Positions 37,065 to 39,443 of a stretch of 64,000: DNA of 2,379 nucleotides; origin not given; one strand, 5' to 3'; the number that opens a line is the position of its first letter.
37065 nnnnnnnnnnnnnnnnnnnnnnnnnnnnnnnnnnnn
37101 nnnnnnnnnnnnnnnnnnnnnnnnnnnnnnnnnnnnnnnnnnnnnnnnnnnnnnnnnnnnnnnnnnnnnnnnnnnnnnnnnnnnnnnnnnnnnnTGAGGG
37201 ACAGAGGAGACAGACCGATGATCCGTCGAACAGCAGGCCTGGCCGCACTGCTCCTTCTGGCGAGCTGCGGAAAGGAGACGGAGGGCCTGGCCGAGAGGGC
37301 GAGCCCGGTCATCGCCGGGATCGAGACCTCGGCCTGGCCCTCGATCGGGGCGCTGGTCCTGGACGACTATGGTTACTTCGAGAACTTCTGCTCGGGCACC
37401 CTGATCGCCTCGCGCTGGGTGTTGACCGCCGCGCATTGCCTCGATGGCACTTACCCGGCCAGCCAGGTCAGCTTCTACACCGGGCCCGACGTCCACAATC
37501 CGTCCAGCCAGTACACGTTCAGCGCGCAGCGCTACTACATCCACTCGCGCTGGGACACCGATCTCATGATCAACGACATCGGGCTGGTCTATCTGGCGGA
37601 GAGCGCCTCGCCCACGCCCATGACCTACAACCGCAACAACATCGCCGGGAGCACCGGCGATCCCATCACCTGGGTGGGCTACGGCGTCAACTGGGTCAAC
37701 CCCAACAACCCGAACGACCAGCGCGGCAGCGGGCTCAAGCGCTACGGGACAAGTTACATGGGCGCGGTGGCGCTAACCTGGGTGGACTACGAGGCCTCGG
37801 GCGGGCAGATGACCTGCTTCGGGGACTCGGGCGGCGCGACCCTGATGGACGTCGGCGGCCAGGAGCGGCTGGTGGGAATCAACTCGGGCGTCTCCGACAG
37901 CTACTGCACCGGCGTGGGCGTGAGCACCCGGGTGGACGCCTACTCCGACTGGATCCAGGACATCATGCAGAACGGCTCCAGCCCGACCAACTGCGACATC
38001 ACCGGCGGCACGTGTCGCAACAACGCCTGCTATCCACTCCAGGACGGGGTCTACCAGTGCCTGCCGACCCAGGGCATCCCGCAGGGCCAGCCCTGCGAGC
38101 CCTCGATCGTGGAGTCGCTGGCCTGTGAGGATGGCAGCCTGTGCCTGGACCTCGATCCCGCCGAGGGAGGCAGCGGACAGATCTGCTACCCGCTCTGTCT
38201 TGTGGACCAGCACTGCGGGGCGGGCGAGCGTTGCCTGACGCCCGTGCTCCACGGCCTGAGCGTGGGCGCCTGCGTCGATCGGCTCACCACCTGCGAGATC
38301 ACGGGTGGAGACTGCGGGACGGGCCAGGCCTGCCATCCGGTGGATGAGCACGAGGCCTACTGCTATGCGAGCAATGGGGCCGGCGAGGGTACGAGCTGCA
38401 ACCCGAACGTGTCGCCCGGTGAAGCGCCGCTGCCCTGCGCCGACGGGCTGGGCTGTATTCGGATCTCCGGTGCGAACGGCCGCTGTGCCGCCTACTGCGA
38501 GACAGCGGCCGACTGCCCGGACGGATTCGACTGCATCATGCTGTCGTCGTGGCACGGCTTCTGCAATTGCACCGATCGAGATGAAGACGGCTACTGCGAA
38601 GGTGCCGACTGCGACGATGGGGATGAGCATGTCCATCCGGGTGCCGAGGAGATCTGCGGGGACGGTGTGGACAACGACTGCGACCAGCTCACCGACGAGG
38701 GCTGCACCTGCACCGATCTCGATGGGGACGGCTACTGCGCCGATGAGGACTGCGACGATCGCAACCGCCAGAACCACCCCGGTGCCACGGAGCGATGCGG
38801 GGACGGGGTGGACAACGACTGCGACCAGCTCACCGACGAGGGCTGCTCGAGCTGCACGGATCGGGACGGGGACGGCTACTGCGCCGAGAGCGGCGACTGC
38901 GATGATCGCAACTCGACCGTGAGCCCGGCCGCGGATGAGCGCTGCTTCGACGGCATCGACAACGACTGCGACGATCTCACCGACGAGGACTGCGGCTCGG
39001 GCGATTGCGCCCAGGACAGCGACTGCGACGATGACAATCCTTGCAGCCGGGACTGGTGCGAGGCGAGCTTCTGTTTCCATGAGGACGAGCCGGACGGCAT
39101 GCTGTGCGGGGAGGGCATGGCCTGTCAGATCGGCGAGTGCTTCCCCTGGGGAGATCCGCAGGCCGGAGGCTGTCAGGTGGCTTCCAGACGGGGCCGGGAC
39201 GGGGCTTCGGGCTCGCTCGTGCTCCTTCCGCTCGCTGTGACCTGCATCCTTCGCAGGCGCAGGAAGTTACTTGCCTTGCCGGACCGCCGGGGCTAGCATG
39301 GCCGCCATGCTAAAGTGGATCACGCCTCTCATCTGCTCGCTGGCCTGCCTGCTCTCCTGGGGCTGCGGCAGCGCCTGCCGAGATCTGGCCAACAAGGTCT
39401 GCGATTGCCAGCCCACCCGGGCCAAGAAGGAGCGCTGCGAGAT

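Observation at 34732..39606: Tandem paralogous S1 protease-MopE-repeat-MYXO-CTERM genes with a translationally coupled small Cys-rich lipoprotein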

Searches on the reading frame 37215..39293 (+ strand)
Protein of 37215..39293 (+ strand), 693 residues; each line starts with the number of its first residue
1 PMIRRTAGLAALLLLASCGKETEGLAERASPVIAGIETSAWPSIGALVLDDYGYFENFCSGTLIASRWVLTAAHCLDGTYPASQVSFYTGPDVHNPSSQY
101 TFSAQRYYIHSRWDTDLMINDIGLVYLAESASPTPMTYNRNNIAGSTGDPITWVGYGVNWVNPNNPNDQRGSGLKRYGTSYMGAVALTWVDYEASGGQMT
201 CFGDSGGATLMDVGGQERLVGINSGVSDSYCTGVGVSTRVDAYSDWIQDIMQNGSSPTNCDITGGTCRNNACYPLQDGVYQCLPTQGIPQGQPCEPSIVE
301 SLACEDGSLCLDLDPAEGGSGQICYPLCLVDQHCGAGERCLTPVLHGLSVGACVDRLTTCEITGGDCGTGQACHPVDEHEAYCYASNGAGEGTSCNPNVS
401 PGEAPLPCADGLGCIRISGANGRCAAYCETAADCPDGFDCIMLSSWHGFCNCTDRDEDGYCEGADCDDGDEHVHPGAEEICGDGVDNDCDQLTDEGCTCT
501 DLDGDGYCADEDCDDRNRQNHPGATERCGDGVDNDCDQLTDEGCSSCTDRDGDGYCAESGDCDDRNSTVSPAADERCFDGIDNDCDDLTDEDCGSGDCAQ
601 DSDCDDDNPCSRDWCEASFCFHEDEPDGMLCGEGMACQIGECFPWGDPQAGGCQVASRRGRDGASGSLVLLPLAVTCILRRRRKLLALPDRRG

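Call 3: search_protein_families(library=pfam, proteins=[window:37215-39293:+], max_evalue=0.01)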
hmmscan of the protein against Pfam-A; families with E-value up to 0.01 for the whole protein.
window:37215-39293:+ (693 aa): 3 families
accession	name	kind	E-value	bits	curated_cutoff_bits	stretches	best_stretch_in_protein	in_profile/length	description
PF00089.32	Trypsin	-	8.4e-26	91.6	20.6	1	42-247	13-220/220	Trypsin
PF11617.13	Cu-binding_MopE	-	8.4e-25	87.1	27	3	512-542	1-30/30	Putative metal-binding motif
PF13365.12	Trypsin_2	-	0.0002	22.6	27.6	1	59-214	1-138/144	Trypsin-like peptidase domain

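Call 4: search_protein_families(library=ncbifam, proteins=[window:37215-39293:+], max_evalue=0.1)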
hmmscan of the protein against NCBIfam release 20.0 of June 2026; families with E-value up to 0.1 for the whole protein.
window:37215-39293:+ (693 aa): 0 families

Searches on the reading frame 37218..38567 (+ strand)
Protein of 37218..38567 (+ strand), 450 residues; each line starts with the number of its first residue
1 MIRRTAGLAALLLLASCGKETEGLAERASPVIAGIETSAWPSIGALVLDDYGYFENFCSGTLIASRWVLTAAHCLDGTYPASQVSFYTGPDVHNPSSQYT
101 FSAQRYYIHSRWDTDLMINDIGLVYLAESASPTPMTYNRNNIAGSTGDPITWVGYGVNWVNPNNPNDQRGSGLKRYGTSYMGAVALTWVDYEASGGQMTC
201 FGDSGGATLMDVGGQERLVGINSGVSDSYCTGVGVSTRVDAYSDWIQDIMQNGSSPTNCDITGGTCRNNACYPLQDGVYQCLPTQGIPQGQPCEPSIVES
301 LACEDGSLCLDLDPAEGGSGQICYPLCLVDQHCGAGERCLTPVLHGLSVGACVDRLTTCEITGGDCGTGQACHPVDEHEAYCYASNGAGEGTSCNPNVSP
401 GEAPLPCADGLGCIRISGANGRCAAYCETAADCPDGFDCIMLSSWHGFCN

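Call 24: find_homologous_proteins(query=window:37218-38567:+, max_evalue=0.00001)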
Query window:37218-38567:+ (450 aa): 180 proteins with E <= 0.00001 among 8000 candidates; the best 120 are listed.
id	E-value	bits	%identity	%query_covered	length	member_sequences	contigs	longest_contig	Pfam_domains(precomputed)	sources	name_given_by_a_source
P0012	0.0e+0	1059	100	100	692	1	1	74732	PF11617.14,PF00089.33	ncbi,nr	ncbi:MAG: trypsin-like serine protease [Deltaproteobacteria bacterium]|nr:trypsin-like serine protea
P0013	4.4e-96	341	42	100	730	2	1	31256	PF11617.14,PF00089.33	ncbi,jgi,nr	ncbi:MAG: trypsin-like serine protease [Deltaproteobacteria bacterium]|nr:trypsin-like serine protea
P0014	7.2e-81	291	38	97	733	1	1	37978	PF13365.13,PF11617.14,PF00089.33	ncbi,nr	ncbi:MAG: trypsin-like serine protease [Bradymonadales bacterium]|nr:trypsin-like serine protease [B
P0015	2.1e-76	276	44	77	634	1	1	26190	PF13365.13,PF11617.14,PF00089.33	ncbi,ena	-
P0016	2.8e-76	275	55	54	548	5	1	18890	PF13365.13,PF11617.14,PF00089.33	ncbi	-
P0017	8.7e-75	271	38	96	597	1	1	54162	PF13365.13,PF00089.33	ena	-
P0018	1.7e-73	266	39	91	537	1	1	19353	PF13365.13,PF00089.33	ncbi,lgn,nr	ncbi:MAG: S1 family peptidase [Deltaproteobacteria bacterium]|nr:S1 family peptidase [Deltaproteobac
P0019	3.4e-73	265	39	97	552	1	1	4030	PF00089.33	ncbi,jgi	-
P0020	2.4e-71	259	39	95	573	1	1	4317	PF00089.33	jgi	jgi:V8-like Glu-specific endopeptidase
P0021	2.8e-68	249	37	91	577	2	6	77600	PF13365.13,PF11617.14,PF00089.33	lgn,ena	-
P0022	1.8e-65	240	37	96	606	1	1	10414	PF13365.13,PF11617.14,PF00089.33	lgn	-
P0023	8.7e-55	205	38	90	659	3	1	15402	PF11617.14,PF00089.33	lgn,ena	-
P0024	4.5e-49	186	39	76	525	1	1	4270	PF13365.13,PF11617.14,PF00089.33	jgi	jgi:hypothetical protein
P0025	1.6e-45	174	33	91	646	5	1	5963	PF11617.14,PF00089.33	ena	-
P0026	4.0e-43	166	39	58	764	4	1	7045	PF13365.13,PF11617.14,PF00089.33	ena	-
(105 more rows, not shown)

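Call 25: find_encoding_contigs(protein=P0013, flank=7000, max_places=2)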
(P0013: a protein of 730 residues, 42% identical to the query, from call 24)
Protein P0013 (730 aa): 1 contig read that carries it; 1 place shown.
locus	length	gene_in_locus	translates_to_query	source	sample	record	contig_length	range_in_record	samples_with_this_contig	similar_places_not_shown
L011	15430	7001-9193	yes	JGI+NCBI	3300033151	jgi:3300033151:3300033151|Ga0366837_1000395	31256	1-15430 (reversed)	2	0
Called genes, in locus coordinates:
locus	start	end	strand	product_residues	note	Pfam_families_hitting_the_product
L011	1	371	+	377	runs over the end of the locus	PF01546:Peptidase_M20, PF07687:M20_dimer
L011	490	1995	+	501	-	-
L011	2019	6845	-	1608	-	PF13195:DUF4011, PF13086:AAA_11 (weak), PF13086:AAA_11, PF13087:AAA_12, PF18741:MTES_1575, PF11784:DUF3320, PF12773:DZR, PF13240:Zn_Ribbon_1 (weak), +4 more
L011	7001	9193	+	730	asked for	PF00089:Trypsin, PF11617:Cu-binding_MopE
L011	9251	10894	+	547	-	PF00089:Trypsin, PF13365:Trypsin_2 (weak), PF11617:Cu-binding_MopE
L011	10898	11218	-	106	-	-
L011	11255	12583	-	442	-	PF01523:PmbA_TldD_1st, PF19290:PmbA_TldD_2nd, PF19289:PmbA_TldD_3rd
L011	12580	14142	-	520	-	PF01523:PmbA_TldD_1st, PF19290:PmbA_TldD_2nd, PF19289:PmbA_TldD_3rd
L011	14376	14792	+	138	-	-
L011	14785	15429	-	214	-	PF13649:Methyltransf_25 (weak)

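Call 26: find_encoding_contigs(protein=P0014, flank=7000, max_places=2)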
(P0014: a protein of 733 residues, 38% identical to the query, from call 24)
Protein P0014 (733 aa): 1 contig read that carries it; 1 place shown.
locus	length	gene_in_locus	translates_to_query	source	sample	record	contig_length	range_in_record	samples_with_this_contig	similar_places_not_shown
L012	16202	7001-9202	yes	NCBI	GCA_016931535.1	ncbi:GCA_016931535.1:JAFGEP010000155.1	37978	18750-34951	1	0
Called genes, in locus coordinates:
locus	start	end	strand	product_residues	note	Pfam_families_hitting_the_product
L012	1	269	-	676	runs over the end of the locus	PF26549:Tricorn_N (faint), PF01738:DLH, PF02129:Peptidase_S15, PF12146:Hydrolase_4 (weak), PF20434:BD-FAE, PF00326:Peptidase_S9, PF12697:Abhydrolase_6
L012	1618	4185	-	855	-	PF13757:VIT_2, PF08487:VIT, PF13768:VWA_3, PF00092:VWA, PF13519:VWA_2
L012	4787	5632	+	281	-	PF03537:Glyco_hydro_114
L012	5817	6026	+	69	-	-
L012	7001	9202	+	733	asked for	PF00089:Trypsin, PF13365:Trypsin_2 (weak), PF11617:Cu-binding_MopE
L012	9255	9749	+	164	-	-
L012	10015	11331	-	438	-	PF01523:PmbA_TldD_1st, PF19290:PmbA_TldD_2nd (weak), PF19289:PmbA_TldD_3rd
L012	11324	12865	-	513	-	PF01523:PmbA_TldD_1st, PF19290:PmbA_TldD_2nd, PF19289:PmbA_TldD_3rd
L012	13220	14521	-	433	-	PF09587:PGA_cap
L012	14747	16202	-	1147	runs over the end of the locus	PF26549:Tricorn_N, PF07676:PD40 (faint), PF11369:DUF3160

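Call 27: find_encoding_contigs(protein=P0012, flank=10000, max_places=2)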
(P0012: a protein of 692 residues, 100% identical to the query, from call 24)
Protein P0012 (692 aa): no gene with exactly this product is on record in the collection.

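Call 87: find_encoding_contigs(protein=P0016, flank=8000, max_places=2)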
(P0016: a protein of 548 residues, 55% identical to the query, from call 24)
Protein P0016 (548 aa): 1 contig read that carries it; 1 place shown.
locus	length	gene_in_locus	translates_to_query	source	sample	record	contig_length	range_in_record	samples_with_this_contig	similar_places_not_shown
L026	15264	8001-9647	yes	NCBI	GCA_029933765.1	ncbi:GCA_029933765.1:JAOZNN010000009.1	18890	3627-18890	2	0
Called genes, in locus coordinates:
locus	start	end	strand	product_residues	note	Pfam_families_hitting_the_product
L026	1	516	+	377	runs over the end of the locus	PF01546:Peptidase_M20, PF07687:M20_dimer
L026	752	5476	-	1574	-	PF13195:DUF4011, PF13086:AAA_11 (weak), PF13245:AAA_19 (faint), PF13086:AAA_11, PF13087:AAA_12, PF18741:MTES_1575, PF11784:DUF3320, PF12773:DZR, +5 more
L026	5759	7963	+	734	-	PF00089:Trypsin, PF11617:Cu-binding_MopE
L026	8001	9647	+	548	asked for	PF00089:Trypsin, PF13365:Trypsin_2 (weak), PF11617:Cu-binding_MopE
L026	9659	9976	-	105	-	-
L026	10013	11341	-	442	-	PF01523:PmbA_TldD_1st (weak), PF19290:PmbA_TldD_2nd, PF19289:PmbA_TldD_3rd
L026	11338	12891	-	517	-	PF01523:PmbA_TldD_1st, PF19290:PmbA_TldD_2nd, PF19289:PmbA_TldD_3rd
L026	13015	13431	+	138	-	-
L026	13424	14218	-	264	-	PF13489:Methyltransf_23 (faint), PF08241:Methyltransf_11, PF08242:Methyltransf_12, PF13649:Methyltransf_25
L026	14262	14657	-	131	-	-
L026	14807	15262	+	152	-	?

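Call 88: find_encoding_contigs(protein=P0015, flank=8000, max_places=2)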
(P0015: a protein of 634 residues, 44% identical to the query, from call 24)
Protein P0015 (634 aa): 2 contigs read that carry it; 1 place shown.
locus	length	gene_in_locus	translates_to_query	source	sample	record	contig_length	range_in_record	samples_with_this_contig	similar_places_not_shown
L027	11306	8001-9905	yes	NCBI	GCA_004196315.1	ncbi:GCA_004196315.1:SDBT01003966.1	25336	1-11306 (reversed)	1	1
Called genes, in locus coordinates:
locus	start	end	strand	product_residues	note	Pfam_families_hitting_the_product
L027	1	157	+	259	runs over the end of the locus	-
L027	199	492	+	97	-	PF03319:EutN_CcmL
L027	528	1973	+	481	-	PF00171:Aldedh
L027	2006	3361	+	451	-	PF01512:Complex1_51K, PF10531:SLBB, PF13534:Fer4_17, PF13375:RnfC_N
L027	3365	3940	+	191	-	PF00936:BMC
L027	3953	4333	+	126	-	-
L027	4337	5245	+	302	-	PF00121:TIM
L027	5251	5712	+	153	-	PF02502:LacAB_rpiB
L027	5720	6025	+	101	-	PF03319:EutN_CcmL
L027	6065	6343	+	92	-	PF00936:BMC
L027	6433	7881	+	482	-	PF01791:DeoC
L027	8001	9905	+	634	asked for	PF00089:Trypsin, PF13365:Trypsin_2, PF11617:Cu-binding_MopE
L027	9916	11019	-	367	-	PF03372:Exo_endo_phos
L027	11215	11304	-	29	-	?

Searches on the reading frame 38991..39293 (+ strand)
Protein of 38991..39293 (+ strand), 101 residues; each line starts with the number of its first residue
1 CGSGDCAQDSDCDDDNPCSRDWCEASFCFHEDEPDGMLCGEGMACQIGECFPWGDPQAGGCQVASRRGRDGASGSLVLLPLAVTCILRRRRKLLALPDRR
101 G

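Call 22: search_protein_families(library=pfam, proteins=[window:38991-39293:+], max_evalue=10)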
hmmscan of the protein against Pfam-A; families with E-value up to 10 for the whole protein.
window:38991-39293:+ (101 aa): 2 families
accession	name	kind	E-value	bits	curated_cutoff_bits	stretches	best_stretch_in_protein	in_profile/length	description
PF17771.6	ADAMTS_CR_2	-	0.75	10.7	27.3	1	11-50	21-68/69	ADAMTS cysteine-rich domain 2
PF23416.1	DUF7107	-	2.1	9.2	24.6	1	6-51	2-47/48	Domain of unknown function (DUF7107)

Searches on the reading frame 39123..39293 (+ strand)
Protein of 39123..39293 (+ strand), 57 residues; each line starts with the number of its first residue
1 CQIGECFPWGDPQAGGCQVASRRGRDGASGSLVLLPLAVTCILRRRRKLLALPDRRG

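Call 52: search_protein_families(library=ncbifam, proteins=[window:39123-39293:+, window:39123-39266:+], max_evalue=10)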
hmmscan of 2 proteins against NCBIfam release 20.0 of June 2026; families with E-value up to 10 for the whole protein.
seq(57 aa): 1 family
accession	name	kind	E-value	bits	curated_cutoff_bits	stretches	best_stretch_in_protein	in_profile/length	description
TIGR03901.2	MYXO-CTERM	domain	0.0052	17.1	20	1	15-47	3-33/34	MYXO-CTERM sorting domain-containing protein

seq(48 aa): 1 family
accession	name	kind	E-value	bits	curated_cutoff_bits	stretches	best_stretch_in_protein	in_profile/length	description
TIGR03901.2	MYXO-CTERM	domain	0.0041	17.5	20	1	15-47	3-33/34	MYXO-CTERM sorting domain-containing protein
